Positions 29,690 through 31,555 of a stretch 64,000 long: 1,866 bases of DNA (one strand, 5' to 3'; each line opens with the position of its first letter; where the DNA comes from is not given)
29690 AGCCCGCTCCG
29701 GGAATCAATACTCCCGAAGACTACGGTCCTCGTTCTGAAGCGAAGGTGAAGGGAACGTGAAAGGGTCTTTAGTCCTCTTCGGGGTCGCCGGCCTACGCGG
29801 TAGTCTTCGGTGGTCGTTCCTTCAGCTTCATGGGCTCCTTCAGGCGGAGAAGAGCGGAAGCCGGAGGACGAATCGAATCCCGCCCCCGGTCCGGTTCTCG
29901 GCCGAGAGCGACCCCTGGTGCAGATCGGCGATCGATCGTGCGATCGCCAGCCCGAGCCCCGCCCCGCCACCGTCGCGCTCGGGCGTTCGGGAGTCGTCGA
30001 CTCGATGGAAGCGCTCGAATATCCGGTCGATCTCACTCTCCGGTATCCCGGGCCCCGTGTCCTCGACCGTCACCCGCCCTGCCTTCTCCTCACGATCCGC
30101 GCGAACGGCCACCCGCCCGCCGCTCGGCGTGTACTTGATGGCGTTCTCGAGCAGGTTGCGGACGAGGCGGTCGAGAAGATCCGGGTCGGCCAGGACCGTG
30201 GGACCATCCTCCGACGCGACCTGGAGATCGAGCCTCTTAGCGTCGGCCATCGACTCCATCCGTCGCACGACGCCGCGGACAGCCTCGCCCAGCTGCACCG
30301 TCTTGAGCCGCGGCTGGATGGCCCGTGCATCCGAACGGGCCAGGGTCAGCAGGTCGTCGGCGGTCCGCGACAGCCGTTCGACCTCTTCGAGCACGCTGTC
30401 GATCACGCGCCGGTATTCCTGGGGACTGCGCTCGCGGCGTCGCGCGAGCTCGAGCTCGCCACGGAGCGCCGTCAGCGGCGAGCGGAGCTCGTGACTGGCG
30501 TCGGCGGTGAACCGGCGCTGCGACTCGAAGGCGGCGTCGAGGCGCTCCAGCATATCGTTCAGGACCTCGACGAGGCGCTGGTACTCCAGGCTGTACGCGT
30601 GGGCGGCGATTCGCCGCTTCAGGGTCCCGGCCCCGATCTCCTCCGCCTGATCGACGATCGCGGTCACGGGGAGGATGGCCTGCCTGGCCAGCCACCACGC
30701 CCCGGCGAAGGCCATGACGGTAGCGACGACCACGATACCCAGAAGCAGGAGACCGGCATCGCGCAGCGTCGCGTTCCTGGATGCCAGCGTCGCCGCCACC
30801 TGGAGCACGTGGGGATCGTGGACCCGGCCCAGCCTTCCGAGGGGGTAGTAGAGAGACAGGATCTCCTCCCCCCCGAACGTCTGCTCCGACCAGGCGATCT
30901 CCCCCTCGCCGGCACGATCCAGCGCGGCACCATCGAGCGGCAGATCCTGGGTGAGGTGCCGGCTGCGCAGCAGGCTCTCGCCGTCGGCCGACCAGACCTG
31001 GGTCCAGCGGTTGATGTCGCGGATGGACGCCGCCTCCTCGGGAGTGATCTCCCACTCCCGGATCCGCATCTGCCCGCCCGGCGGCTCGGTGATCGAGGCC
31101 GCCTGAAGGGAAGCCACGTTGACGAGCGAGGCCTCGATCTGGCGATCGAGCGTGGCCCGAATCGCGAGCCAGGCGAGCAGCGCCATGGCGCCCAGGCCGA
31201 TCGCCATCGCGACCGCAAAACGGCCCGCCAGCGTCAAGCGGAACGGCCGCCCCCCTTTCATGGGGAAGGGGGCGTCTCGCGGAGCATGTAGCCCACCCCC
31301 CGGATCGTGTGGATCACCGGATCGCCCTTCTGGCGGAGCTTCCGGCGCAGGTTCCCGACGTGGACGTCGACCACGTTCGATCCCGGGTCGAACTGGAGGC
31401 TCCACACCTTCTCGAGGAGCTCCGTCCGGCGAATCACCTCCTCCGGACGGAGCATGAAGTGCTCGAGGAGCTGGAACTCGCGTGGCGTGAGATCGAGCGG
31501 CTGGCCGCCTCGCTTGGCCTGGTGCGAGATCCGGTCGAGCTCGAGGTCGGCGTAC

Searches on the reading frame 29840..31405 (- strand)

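Call 70: search_protein_families(library=pfam, proteins=[window:29840-31405:-], max_evalue=0.00001)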
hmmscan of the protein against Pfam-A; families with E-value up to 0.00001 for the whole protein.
window:29840-31405:- (521 aa): 3 families
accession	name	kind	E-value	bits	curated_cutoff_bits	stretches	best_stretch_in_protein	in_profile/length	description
PF02518.31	HATPase_c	-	3.1e-30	105.3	26.4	1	407-518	2-109/111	Histidine kinase-, DNA gyrase B-, and HSP90-like ATPase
PF00512.31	HisKA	-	5.2e-17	62.1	26.9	1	296-360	2-65/66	His Kinase A (phospho-acceptor) domain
PF00672.30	HAMP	-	2.9e-06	28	25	1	238-290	1-52/53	HAMP domain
